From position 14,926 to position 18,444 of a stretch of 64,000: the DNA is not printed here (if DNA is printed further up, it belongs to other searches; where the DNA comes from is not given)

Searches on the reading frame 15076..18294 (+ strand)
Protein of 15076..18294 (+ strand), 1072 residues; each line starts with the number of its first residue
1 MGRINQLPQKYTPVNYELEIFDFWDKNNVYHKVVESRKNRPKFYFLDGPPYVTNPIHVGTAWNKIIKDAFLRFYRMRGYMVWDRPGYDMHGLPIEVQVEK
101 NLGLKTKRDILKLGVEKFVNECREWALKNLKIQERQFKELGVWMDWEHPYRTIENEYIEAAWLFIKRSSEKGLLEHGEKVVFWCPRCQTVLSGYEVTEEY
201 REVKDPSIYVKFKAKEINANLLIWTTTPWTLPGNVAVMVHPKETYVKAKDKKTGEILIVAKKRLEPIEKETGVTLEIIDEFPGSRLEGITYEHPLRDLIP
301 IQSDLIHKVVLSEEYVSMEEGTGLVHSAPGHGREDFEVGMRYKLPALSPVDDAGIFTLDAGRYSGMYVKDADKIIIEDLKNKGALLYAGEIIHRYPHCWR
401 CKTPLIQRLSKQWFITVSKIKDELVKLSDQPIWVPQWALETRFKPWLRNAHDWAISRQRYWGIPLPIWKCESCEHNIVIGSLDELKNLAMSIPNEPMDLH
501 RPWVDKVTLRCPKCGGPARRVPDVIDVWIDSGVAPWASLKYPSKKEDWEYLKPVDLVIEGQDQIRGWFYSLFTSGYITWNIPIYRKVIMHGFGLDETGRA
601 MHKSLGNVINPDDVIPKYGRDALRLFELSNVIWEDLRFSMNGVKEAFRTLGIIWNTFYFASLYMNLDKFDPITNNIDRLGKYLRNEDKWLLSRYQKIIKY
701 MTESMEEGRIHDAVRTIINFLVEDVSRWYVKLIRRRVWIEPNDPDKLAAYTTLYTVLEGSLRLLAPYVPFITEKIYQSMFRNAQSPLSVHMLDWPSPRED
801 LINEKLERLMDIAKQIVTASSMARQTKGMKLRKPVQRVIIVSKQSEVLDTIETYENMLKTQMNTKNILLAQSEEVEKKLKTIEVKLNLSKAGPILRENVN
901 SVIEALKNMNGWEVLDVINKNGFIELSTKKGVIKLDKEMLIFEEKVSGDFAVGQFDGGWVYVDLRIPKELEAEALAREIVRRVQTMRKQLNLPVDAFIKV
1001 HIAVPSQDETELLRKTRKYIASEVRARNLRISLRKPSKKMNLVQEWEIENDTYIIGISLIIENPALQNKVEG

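Call 76: search_protein_families(library=pfam, proteins=[window:15076-18294:+], max_evalue=0.0001)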
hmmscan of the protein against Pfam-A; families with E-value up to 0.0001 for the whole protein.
window:15076-18294:+ (1072 aa): 4 families
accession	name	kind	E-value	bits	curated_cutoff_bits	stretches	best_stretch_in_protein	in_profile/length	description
PF00133.28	tRNA-synt_1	-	4.1e-120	401.7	22.7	1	20-637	2-412/414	tRNA synthetases class I (I, L, M and V)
PF08264.19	Anticodon_1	-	5.9e-36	124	25.1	1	687-838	1-147/148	Anticodon-binding domain of tRNA ligase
PF09334.17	tRNA-synt_1g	-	5.6e-24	85.1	20.1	1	50-196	8-135/391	tRNA synthetases class I (M)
PF19302.4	DUF5915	-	1.6e-16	60.8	27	1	857-1042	3-183/195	Domain of unknown function (DUF5915)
